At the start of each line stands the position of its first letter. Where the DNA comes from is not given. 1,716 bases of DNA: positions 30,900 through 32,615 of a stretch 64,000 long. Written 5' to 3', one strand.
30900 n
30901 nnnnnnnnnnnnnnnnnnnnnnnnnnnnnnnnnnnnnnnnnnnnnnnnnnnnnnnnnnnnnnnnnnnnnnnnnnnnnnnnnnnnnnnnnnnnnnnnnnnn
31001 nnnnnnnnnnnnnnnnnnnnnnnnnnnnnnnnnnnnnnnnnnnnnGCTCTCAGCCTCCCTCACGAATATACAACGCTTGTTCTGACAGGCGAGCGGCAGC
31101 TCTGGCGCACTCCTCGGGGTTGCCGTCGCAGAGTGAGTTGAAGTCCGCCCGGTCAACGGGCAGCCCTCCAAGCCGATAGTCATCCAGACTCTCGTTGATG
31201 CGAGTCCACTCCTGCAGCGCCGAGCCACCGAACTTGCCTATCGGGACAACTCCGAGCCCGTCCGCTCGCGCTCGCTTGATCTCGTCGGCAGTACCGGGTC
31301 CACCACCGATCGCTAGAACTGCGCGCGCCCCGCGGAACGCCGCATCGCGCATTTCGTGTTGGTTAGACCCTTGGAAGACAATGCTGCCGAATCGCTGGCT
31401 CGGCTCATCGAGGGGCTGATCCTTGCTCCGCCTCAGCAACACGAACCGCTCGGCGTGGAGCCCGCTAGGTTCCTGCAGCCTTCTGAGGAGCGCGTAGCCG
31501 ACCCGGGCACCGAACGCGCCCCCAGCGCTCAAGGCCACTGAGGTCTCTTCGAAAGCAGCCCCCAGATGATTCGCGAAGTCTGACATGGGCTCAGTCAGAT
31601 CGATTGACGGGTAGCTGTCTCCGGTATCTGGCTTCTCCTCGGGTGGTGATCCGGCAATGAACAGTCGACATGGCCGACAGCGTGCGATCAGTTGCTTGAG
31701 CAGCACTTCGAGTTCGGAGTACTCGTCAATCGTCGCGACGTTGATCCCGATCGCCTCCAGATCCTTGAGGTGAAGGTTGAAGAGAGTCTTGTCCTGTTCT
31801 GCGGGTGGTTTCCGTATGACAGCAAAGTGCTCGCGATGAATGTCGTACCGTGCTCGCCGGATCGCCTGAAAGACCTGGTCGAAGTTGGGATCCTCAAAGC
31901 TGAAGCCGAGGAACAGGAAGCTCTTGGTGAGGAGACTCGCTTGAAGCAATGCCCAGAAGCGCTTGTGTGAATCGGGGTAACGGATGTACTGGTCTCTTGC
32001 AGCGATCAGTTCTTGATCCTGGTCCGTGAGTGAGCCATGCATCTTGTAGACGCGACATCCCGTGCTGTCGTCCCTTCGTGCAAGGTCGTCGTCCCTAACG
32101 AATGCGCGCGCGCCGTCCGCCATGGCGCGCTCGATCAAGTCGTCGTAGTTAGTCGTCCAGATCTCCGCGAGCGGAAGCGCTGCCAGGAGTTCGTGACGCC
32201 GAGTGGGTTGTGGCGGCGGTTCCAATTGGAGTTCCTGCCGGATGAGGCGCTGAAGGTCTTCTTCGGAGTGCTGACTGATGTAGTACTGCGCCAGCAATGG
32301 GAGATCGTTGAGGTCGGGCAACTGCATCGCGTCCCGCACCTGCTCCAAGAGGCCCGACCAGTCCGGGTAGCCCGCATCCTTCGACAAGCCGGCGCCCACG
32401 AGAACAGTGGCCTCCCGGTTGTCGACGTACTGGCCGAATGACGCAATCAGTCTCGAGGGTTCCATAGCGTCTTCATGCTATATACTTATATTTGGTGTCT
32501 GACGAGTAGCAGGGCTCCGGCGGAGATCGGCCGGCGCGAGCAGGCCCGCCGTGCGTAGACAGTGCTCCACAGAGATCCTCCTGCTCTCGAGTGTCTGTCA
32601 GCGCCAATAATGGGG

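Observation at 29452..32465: ThsA-type SIR2-SLOG effector in a tight operon with a DprA-like protein and a ComF-type PRTase, with no TIR/ThsB partner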

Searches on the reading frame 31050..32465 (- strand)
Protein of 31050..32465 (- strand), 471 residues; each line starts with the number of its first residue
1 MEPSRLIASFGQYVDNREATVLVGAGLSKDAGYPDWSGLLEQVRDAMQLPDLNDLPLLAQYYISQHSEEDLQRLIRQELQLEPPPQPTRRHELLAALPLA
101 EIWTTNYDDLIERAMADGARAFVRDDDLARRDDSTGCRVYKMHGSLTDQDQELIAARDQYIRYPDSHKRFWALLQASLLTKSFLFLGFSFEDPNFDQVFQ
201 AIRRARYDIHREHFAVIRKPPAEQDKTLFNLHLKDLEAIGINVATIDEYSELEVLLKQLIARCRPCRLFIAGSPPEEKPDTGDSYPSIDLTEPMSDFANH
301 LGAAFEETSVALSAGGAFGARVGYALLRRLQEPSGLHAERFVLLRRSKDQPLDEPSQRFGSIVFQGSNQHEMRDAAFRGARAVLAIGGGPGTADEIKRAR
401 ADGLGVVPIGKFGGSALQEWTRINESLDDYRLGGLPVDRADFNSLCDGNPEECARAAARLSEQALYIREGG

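Call 3: search_protein_families(library=pfam, proteins=[window:31050-32465:-], max_evalue=0.01)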
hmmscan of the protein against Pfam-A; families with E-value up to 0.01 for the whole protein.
window:31050-32465:- (471 aa): 2 families
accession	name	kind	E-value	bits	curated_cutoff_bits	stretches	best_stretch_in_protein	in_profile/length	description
PF13289.12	SIR2_2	-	4e-31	108.5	24.5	1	101-227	2-132/141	SIR2-like domain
PF18185.7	STALD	-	0.0026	17.7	24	0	390-433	136-179/211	Sir2- and TIR-associating SLOG family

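Call 4: search_protein_families(library=padloc, proteins=[window:31050-32465:-], max_evalue=0.01)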
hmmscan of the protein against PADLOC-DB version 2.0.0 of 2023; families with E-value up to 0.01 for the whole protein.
window:31050-32465:- (471 aa): 16 families
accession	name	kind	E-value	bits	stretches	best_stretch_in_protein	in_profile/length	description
PDLC00407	ThsA1|ThsA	-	7.1e-72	240.6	1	4-327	7-331/478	STALD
PDLC00409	ThsA1|ThsA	-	2.8e-47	159.1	1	4-237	8-237/242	STALD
PDLC00412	ThsA1|ThsA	-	3.1e-23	80.4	1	163-275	3-126/314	STALD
PDLC02184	Dsr2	-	2.1e-21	73.8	1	15-197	21-216/1222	-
PDLC03856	LmuA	-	1.7e-14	51.8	1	90-230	106-242/433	-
PDLC04968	PDC-S25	-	3e-13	47.6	1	100-251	141-295/517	-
PDLC04967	PDC-S25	-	1.4e-09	35.5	1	102-200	149-249/528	-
PDLC04166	Dsr1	-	0.00015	17.6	1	101-192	123-210/1227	-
PDLC04081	SIR2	-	0.00019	18.8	0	18-49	18-49/345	-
PDLC04093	SIR2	-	0.00021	18.4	1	100-150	152-216/395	-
PDLC02170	Avs5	-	0.00029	17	1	96-191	118-216/771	-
PDLC00416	ThsA1|ThsA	-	0.0013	16.4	0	233-276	2-45/226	STALD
PDLC02419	Aga_SIR2-PNTD1-PNTD2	-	0.0024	14.7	1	93-119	114-140/558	Class I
PDLC04082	SIR2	-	0.0032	14.4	0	100-116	129-145/345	-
PDLC04087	SIR2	-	0.0054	13.6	0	100-117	133-150/343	-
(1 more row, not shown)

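Call 5: search_protein_families(library=ncbifam, proteins=[window:31050-32465:-], max_evalue=0.01)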
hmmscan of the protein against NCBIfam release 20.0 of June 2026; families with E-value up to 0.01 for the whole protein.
window:31050-32465:- (471 aa): 2 families
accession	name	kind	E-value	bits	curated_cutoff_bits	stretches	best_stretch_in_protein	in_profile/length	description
NF041819.1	Dsr2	equivalog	1.9e-18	66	1400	1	16-197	17-211/1215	anti-phage defense-associated sirtuin Dsr2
NF041814.1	Avs5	equivalog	0.0042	15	1000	1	96-191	118-216/763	AVAST type 5 anti-phage protein Avs5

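Call 9: find_homologous_proteins(query=window:31050-32465:-, max_evalue=0.00001)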
Query window:31050-32465:- (471 aa): 148 proteins with E <= 0.00001 among 8000 candidates; the best 120 are listed.
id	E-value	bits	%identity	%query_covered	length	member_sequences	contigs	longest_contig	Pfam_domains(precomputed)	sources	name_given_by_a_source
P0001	0.0e+0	1041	98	100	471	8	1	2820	PF13289.13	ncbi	-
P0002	8.1e-276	933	89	100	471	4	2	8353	PF13289.13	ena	-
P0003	8.5e-273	923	87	100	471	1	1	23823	PF13289.13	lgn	-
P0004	1.5e-267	906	85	100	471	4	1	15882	PF13289.13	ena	-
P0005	1.7e-267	906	86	100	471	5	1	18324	PF13289.13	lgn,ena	-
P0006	6.6e-265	897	85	100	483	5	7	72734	PF13289.13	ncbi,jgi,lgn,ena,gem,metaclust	metaclust:\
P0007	3.6e-256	869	82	100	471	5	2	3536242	PF13289.13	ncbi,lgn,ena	-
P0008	4.3e-255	865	82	100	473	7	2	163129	PF13289.13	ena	-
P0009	3.9e-252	855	80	100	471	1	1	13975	PF13289.13,PF18185.8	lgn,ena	-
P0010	2.9e-247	839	80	100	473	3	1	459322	PF13289.13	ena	-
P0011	3.5e-245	832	80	100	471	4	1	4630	PF13289.13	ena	-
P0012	3.9e-236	803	76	100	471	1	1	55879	PF13289.13,PF18185.8,PF18306.7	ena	-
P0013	2.4e-219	747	80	88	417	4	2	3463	PF13289.13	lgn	-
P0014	3.1e-205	701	67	100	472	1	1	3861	PF13289.13,PF18185.8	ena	-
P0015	5.5e-186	637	62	99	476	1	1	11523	PF13289.13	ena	-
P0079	2.6e-74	269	34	100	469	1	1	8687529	PF13289.13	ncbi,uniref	ncbi:SIR2 family protein [Nocardia sp. CA-135398]|uniref:SIR2 family protein n=1 Tax=Nocardia sp. CA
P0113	1.9e-57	214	34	88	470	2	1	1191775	PF13289.13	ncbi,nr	ncbi:SIR2 family protein [Motilibacter rhizosphaerae]|nr:SIR2 family protein [Motilibacter rhizospha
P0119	1.5e-52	197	30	98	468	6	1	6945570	PF13289.13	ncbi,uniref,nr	ncbi:SIR2 family protein [Mycolicibacterium tusciae]|uniref:SIR2 family protein n=1 Tax=Mycolicibact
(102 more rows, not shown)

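Call 11: find_related_loci(query=A1, collection=genome_contigs, flank=7000)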
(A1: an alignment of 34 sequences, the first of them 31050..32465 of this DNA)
Query A1 (471 aa) in genome_contigs; peptide patterns used: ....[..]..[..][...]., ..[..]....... (x = any residue, [..] = any of these).
599 stretches matched a pattern (row limit reached: there are more); 514 encode a relative of the query (tblastn E <= 1e-3); the best 80 are kept; 80 distinct loci.
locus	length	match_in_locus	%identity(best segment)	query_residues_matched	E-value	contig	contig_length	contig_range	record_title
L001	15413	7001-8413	82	1-471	0e+0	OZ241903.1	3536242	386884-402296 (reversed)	MAG: Candidatus Aldehydirespirator sp. isolate d351f403-e454-448a-b302-ab11d97c6c0f genome assembly, chromosome: 1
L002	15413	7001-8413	80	1-471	0e+0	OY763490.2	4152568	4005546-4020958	MAG: Acidimicrobiales bacterium isolate e420a23f-e807-4b73-8760-6b68b197cd4b genome assembly, chromosome: 1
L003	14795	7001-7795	74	1-265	2e-130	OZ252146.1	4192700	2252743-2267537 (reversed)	MAG: Candidatus Aldehydirespirator sp. isolate fd067d44-95a4-4330-b63d-26ca3bb23c52 genome assembly, chromosome: 1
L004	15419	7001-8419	42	6-467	1e-110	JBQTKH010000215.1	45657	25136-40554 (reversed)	MAG: Microthrixaceae bacterium isolate SAR292 c_000000372401, whole genome shotgun sequence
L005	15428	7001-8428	44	6-467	9e-115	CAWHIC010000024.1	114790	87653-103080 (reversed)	MAG: uncultured Acidimicrobiia bacterium isolate MFD01916.bin.2.63 genome assembly, contig: contig_3687, whole genome sh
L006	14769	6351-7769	39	6-470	4e-100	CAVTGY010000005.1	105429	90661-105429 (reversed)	MAG: uncultured Acidimicrobiaceae bacterium isolate MFD06092.bin.2.171 genome assembly, contig: contig_30634, whole geno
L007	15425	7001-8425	38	1-467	3e-93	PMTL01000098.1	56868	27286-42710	MAG: Acidimicrobiaceae bacterium isolate palsa_511 73.20110700_P2D.47_contig_6003, whole genome shotgun sequence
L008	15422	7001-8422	37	1-470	2e-84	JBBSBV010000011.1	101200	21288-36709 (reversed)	MAG: Acidimicrobiia bacterium isolate La6_metabat2.202 La6_metabat2.202_K_3376422_L_101200_cov_17.6221, whole genome sho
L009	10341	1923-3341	35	1-471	4e-83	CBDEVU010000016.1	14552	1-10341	MAG: Candidatus Aldehydirespiratoraceae bacterium isolate 2f6ae0df-6ed7-4d95-b4de-415f9d37e9b7 genome assembly, contig:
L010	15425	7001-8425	38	1-470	5e-82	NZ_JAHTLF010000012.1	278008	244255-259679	Nocardioides carbamazepini strain CBZ_1 NODE_8_length_278008_cov_14.405940, whole genome shotgun sequence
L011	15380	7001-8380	33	1-467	7e-68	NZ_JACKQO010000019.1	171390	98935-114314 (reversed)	Amycolatopsis sp. CM201R contig19, whole genome shotgun sequence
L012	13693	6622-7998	35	6-468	2e-64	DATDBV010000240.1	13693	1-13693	MAG TPA_asm: Nakamurella sp. isolate SMAG_U131 k141_1104762, whole genome shotgun sequence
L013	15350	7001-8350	33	6-465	2e-63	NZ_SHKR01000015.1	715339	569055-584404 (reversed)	Kribbella rubisoli strain VKM Ac-2540 Ga0310563_105, whole genome shotgun sequence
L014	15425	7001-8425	35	1-470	7e-63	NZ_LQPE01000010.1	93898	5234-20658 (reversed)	Mycobacterium kyorinense strain DSM 45166 contig_107, whole genome shotgun sequence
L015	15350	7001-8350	34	6-465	1e-62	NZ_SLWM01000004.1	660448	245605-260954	Kribbella orskensis strain VKM Ac-2538 Ga0310562_104, whole genome shotgun sequence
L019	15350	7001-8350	34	6-465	3e-60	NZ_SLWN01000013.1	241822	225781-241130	Kribbella steppae strain VKM Ac-2572 Ga0310570_113, whole genome shotgun sequence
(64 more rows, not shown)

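Call 20: search_protein_families(library=pfam, alignment_id=A2, max_evalue=0.001)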
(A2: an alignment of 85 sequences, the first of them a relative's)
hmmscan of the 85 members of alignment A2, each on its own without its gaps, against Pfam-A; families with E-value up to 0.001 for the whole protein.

A. member 1, L022:8481-9995:+ (505 aa): 13 families
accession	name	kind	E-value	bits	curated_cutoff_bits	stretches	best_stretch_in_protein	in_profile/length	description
PF01593.30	Amino_oxidase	-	3.7e-54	185.1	19.8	1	71-489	2-436/443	Flavin containing amine oxidoreductase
PF13450.12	NAD_binding_8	-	4.5e-14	52.9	21.9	1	65-131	1-67/68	NAD(P)-binding Rossmann-like domain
PF01266.30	DAO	-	1.4e-13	51.5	27.9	1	62-97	1-37/353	FAD dependent oxidoreductase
PF07992.20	Pyr_redox_2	-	1.7e-08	34.7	26.1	1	62-98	144-179/291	Pyridine nucleotide-disulphide oxidoreductase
PF00890.30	FAD_binding_2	-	3.8e-07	30.1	20.4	1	63-100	2-39/414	FAD binding domain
PF03486.20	HI0933_like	-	6e-07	29.6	50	1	62-99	2-39/244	HI0933-like protein Rossmann domain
PF00070.33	Pyr_redox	-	2e-06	28.7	22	1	62-96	1-35/82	Pyridine nucleotide-disulphide oxidoreductase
PF01946.23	Thi4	-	1.1e-05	25.3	26.2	1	62-99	19-57/235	Thi4 family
PF13454.12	NAD_binding_9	-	2.4e-05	24.8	21.8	0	64-103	1-44/155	FAD-NAD(P)-binding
PF12831.13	FAD_oxidored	-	2.8e-05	24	27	1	63-98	2-37/416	FAD dependent oxidoreductase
PF01134.28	GIDA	-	7.8e-05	22.3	22.1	1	63-105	2-35/391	Glucose inhibited division protein A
PF01494.25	FAD_binding_3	-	0.00015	21.6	22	1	62-92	3-33/349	FAD binding domain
PF01262.27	AlaDh_PNT_C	-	0.00082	19.3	23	0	60-101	28-69/214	Alanine dehydrogenase/PNT, C-terminal domain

B. families by the number of members that match (of 85 scanned): 44 families (the first 25 are shown)
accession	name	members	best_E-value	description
PF08937.16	ThsB_TIR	58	1.4e-27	Thoeris protein ThsB, TIR-like domain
PF13676.11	TIR_2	28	2.5e-14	TIR domain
PF01582.25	TIR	3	0.00075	TIR domain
PF03167.25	UDG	2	3.2e-09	Uracil DNA glycosylase superfamily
PF05221.23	AdoHcyase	1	1.2e-151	S-adenosyl-L-homocysteine hydrolase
PF13406.11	SLT_2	1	1.6e-106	Transglycosylase SLT domain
PF00670.27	AdoHcyase_NAD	1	3e-82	S-adenosyl-L-homocysteine hydrolase, NAD binding domain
PF00872.24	Transposase_mut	1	9.9e-82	Transposase, Mutator family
PF01593.30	Amino_oxidase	1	3.7e-54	Flavin containing amine oxidoreductase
PF06439.18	3keto-disac_hyd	1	6.1e-45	3-keto-disaccharide hydrolase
PF01555.25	N6_N4_Mtase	1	8.2e-42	DNA methylase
PF00248.27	Aldo_ket_red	1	1.8e-30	Aldo/keto reductase family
PF00005.33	ABC_tran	1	6.6e-30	ABC transporter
PF13191.12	AAA_16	1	1.2e-19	AAA ATPase domain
PF13450.12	NAD_binding_8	1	4.5e-14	NAD(P)-binding Rossmann-like domain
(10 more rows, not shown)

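Call 22: predict_structure(alignment_id=A1)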
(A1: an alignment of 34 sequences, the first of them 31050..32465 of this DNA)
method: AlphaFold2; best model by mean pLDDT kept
length: 471 residues; sequences in the alignment: 34
mean_pLDDT: 88.1   pTM: 0.86
mean pLDDT of the five models: 88.1, 88.0, 86.3, 85.1, 84.0
residues with pLDDT >= 90: 296; 70-90: 138; 50-70: 34; < 50: 3
segments of 3 or more residues with pLDDT < 50: none
pLDDT, mean of each block of 10 residues (from residue 1): 91 94 90 90 91 89 95 93 92 93 94 90 89 79 90 92 91 92 90 77 80 91 88 89 90 93 94 77 62 94 94 90 91 73 75 59 78 86 93 92 95 96 95 92 97 97 84 35
secondary structure, 60 per line:
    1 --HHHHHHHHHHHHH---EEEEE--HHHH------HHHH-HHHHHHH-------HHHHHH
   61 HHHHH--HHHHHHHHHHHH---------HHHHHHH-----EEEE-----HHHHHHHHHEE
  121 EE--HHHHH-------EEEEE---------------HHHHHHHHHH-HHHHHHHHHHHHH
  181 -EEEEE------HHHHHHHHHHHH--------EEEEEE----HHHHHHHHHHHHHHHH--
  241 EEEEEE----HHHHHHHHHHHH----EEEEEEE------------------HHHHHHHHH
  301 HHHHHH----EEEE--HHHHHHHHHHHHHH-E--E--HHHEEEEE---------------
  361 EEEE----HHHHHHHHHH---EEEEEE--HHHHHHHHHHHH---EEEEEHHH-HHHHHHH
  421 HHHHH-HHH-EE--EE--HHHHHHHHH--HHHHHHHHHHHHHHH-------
elements in order: H3-15 E19-23 H26-29 H36-39 H41-47 H55-65 H68-79 H89-95 E101-104 H110-118 E119-122 H125-129 E137-141 H157-166 H168-180 E182-186 H193-204 E213-218 H223-238 E241-246 H251-262 E267-273 H292-306 E311-314 H317-330 E341-345 E361-364 H369-378 E382-387 H390-401 E405-409 H414-425 H439-447 H450-464

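Call 28: fold_search(model_id=the predicted structure, library=pdb)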
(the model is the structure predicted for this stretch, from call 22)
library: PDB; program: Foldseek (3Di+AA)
matches with E <= 10: 463; with E <= 0.001: 99
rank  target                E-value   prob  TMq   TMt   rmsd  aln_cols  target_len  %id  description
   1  7uxt_B                3.9e-25  1.00  0.63  0.63   7.1       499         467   23  Crystal structure of ligand-free SeThsA (released 2022-09-07)
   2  8bto_A                4.8e-25  1.00  0.68  0.68   6.2       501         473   24  Helical structure of BcThsA in complex with 1''-3'gcADPR (released 2024-02-21)
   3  8btp_A                2.2e-24  1.00  0.70  0.70   6.3       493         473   25  Helical structure of BcThsA in complex with 1''-3'gc(etheno)ADPR (released 2024-02-21)
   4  8wc0_B                1.1e-23  1.00  0.56  0.55   8.7       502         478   24  Crystal structure of EcThsA (released 2024-09-18)
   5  8wc0_A                1.2e-23  1.00  0.55  0.55   9.0       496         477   24  Crystal structure of EcThsA (released 2024-09-18)
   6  7uxt_A                1.7e-22  1.00  0.62  0.62   7.1       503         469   23  Crystal structure of ligand-free SeThsA (released 2022-09-07)
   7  6lhx_C                2.2e-21  1.00  0.63  0.64   6.7       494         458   23  Crystal structure of ThsA (released 2020-06-24)
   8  6lhx_A                7.6e-21  1.00  0.64  0.65   6.7       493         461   23  Crystal structure of ThsA (released 2020-06-24)
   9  6lhx_B                1.8e-18  1.00  0.55  0.62   6.8       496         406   20  Crystal structure of ThsA (released 2020-06-24)
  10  6lhx_D                1.0e-17  1.00  0.55  0.63   6.6       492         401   20  Crystal structure of ThsA (released 2020-06-24)
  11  8wkn_B                5.5e-14  1.00  0.48  0.24   6.8       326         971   17  Cryo-EM structure of DSR2-DSAD1 (released 2024-05-01)
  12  8wyc_B                6.1e-14  1.00  0.47  0.24   7.0       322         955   18  Cryo-EM structure of DSR2 (H171A)-tube-NAD+ (partial) complex (released 2024-04-10)
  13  8wy9_D                7.2e-14  1.00  0.46  0.76   3.6       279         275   21  Cryo-EM structure of DSR2 apo (partial) complex (released 2024-04-10)
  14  8wyb_B                7.2e-14  1.00  0.48  0.24   6.9       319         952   17  Cryo-EM structure of DSR2 (H171A)-tube-NAD+ complex (released 2024-04-10)
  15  8wya_E                8.0e-14  1.00  0.46  0.25   6.3       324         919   18  Cryo-EM structure of DSR2-tube complex (released 2024-04-10)
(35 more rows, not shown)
